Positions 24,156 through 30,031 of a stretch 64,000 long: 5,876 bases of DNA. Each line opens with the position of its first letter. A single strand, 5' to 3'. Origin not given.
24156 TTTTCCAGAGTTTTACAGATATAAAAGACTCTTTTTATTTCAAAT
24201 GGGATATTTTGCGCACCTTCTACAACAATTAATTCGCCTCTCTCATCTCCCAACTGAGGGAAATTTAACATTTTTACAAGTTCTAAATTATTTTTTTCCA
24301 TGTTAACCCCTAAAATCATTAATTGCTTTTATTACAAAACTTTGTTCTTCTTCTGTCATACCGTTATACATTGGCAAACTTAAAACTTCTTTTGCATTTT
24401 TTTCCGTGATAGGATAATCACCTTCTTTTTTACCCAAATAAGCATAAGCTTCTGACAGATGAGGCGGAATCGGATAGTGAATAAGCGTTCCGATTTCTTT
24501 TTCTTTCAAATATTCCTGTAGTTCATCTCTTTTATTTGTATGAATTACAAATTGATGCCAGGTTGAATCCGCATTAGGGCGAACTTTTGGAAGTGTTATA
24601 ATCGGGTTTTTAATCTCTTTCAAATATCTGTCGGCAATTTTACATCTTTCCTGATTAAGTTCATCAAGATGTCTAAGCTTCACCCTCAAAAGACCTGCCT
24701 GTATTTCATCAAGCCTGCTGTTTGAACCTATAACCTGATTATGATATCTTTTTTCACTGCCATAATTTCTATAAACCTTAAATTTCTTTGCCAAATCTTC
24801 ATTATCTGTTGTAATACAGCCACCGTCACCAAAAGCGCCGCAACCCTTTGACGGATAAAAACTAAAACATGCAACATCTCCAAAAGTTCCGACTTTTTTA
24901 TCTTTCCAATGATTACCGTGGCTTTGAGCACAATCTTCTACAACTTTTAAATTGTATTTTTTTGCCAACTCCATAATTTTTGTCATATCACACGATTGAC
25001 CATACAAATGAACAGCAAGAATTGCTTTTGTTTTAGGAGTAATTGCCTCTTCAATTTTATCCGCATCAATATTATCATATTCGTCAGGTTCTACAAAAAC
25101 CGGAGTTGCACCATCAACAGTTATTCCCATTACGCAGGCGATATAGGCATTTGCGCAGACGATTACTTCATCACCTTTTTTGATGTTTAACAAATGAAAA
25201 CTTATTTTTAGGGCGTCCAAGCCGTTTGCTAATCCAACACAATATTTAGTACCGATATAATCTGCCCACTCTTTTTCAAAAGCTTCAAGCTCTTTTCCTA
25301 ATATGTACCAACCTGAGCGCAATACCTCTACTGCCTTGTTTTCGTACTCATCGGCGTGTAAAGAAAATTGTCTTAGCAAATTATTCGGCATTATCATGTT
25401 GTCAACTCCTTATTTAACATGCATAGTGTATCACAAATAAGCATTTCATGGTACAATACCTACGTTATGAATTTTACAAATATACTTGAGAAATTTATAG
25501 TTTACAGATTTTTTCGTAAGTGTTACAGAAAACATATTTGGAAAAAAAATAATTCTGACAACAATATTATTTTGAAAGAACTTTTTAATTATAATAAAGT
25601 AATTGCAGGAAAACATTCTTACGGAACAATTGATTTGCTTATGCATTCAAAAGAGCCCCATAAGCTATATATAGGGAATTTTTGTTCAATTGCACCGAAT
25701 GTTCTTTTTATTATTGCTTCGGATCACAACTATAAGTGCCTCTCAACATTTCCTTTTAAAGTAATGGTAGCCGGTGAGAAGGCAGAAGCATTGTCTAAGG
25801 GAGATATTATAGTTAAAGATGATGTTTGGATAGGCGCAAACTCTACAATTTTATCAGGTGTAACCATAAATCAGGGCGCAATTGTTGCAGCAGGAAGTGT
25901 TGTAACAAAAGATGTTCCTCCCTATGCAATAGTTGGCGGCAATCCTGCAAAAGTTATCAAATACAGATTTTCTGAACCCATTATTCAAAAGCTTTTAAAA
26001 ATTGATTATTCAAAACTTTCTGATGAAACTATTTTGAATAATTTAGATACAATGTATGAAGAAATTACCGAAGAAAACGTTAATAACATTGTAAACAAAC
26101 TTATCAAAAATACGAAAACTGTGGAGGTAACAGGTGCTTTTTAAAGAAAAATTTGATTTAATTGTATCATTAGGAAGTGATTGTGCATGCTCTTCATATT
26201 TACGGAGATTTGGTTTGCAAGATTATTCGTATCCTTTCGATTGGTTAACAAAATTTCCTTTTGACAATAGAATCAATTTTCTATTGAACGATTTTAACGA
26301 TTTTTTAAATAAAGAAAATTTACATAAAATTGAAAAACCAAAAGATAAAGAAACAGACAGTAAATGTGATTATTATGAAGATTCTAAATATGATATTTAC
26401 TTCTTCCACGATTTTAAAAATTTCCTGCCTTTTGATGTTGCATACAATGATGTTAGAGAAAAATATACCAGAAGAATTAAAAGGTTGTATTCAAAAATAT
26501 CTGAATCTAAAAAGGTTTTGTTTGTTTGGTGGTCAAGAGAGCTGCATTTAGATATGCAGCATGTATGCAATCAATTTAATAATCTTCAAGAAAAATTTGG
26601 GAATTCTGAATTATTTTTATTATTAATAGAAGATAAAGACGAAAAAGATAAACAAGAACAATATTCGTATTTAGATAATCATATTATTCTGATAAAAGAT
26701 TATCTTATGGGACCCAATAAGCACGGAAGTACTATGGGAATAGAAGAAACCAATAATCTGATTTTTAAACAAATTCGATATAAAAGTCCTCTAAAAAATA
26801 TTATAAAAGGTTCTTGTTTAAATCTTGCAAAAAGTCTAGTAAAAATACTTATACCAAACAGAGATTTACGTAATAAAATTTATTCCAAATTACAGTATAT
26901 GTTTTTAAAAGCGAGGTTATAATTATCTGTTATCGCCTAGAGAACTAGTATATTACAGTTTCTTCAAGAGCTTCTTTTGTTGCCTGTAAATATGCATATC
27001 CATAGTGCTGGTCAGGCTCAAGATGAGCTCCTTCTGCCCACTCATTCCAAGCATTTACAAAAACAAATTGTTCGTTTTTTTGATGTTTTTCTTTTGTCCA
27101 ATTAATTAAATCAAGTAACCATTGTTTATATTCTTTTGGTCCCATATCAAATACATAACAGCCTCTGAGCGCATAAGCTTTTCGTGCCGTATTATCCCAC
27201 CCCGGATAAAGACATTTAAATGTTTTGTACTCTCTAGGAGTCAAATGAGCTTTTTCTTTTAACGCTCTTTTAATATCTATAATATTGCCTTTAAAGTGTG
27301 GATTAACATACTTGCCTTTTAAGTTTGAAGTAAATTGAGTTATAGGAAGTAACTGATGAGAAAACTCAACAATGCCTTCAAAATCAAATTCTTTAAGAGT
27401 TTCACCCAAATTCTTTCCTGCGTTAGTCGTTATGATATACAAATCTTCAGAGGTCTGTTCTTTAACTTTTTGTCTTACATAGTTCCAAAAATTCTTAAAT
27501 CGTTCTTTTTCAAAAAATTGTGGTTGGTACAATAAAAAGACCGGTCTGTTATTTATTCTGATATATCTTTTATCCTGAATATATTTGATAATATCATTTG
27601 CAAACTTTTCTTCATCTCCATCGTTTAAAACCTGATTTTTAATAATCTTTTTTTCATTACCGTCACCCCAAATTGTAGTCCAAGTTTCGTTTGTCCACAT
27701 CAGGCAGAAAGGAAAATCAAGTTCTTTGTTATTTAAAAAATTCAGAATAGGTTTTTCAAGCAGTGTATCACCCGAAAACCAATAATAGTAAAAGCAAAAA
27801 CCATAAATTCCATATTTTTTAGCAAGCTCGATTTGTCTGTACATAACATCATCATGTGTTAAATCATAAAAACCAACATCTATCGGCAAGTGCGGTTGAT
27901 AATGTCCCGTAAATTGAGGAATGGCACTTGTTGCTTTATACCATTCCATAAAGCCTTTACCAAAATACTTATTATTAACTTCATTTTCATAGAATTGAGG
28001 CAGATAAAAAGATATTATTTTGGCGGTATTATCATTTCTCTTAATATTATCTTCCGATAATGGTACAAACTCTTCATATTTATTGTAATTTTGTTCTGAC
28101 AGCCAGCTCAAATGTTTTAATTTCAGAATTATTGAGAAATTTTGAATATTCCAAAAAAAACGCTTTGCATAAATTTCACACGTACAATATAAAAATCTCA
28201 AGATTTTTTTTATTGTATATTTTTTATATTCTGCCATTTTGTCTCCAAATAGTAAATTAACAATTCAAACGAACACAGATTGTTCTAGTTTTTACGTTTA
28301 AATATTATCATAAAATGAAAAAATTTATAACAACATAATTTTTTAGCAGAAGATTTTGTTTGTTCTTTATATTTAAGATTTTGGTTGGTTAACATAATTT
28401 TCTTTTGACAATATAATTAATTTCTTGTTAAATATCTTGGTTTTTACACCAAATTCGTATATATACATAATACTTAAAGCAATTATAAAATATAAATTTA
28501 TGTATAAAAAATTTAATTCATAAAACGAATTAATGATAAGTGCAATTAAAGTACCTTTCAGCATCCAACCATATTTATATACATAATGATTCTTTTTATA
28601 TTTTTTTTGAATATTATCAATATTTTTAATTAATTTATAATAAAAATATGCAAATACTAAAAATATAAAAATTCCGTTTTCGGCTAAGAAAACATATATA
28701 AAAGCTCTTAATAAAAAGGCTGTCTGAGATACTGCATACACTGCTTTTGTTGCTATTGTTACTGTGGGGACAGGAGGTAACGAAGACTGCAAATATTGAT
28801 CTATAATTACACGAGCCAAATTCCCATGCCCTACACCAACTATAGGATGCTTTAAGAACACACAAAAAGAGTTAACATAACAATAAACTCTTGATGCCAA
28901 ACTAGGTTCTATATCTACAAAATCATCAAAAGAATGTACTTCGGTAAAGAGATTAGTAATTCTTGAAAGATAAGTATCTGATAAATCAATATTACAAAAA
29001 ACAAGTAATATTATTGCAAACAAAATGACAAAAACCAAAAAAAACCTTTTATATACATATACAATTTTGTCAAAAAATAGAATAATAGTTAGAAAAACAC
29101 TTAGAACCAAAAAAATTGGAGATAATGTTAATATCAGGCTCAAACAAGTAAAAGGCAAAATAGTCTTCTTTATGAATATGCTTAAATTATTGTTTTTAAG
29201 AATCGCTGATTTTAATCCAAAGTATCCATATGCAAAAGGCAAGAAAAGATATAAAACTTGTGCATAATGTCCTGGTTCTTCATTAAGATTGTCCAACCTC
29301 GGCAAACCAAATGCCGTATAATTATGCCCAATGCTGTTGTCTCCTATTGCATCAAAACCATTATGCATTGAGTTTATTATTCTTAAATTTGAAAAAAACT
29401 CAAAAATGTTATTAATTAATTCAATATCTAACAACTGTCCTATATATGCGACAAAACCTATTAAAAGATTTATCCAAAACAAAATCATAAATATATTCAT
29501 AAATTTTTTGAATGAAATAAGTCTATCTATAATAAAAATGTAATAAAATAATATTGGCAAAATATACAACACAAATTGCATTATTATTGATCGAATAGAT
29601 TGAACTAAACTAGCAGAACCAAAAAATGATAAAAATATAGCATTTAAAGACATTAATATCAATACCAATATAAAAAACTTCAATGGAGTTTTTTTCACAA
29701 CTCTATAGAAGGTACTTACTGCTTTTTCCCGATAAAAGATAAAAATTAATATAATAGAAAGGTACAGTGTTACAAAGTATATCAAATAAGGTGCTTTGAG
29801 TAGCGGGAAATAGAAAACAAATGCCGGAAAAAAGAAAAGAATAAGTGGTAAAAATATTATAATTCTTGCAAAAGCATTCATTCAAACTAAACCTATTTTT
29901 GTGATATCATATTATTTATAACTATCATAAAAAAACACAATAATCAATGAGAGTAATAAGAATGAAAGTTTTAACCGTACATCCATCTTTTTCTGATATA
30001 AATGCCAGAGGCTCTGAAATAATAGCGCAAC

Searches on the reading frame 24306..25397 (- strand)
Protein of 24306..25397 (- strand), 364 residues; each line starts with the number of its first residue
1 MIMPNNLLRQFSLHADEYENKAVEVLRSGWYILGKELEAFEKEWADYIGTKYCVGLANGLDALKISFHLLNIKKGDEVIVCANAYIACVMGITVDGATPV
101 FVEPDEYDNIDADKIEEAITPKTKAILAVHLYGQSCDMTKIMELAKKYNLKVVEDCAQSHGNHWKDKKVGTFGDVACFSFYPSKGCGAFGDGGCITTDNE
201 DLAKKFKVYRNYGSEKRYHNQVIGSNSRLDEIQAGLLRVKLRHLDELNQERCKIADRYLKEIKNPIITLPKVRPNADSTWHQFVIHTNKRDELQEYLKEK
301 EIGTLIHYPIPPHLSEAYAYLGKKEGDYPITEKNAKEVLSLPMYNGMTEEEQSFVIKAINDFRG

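Call 93: search_protein_families(library=pfam, proteins=[window:24306-25397:-], max_evalue=0.00001)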
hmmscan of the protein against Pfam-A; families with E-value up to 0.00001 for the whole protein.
window:24306-25397:- (364 aa): 4 families
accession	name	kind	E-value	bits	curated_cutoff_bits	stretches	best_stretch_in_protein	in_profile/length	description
PF01041.23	DegT_DnrJ_EryC1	-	2.3e-111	372.9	19.8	1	17-359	6-359/360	DegT/DnrJ/EryC1/StrS aminotransferase family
PF01053.26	Cys_Met_Meta_PP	-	5.7e-07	28.9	27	1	38-157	55-175/381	Cys/Met metabolism PLP-dependent enzyme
PF00266.25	Aminotran_5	-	1.2e-06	28.2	21.5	1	65-162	79-182/371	Aminotransferase class-V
PF01212.27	Beta_elim_lyase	-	2e-06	27.8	27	1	37-217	34-231/288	Beta-eliminating lyase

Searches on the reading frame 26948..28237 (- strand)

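Call 93: search_protein_families(library=pfam, proteins=[window:26948-28237:-], max_evalue=0.00001)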
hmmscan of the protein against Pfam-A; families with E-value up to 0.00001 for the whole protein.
window:26948-28237:- (430 aa): 1 family
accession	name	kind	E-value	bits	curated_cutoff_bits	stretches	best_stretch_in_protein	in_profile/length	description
PF14307.12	Glyco_tran_WbsX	-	1.6e-105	353.9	25.1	1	74-420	1-350/350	Glycosyltransferase WbsX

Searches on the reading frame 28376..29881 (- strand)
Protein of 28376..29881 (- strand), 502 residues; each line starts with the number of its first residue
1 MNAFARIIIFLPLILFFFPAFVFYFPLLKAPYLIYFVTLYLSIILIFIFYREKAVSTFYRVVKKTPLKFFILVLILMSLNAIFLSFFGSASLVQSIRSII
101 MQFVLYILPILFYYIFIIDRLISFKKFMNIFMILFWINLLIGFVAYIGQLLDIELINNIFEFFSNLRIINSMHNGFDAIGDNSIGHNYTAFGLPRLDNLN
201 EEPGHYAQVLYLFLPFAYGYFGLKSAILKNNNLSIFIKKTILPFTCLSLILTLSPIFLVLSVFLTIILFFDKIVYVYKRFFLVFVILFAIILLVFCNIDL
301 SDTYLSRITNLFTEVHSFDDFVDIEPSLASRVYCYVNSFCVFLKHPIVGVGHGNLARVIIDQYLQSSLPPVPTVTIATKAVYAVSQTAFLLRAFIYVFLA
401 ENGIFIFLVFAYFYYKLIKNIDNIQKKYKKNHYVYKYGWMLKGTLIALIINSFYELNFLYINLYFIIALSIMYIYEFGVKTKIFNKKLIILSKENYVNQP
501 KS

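Call 93: search_protein_families(library=pfam, proteins=[window:28376-29881:-], max_evalue=0.00001)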
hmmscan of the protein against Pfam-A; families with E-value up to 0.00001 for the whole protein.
window:28376-29881:- (502 aa): 1 family
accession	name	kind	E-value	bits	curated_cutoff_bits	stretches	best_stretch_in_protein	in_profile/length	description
PF04932.20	Wzy_C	-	1.8e-07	31.5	31.7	1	245-363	6-118/149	O-Antigen ligase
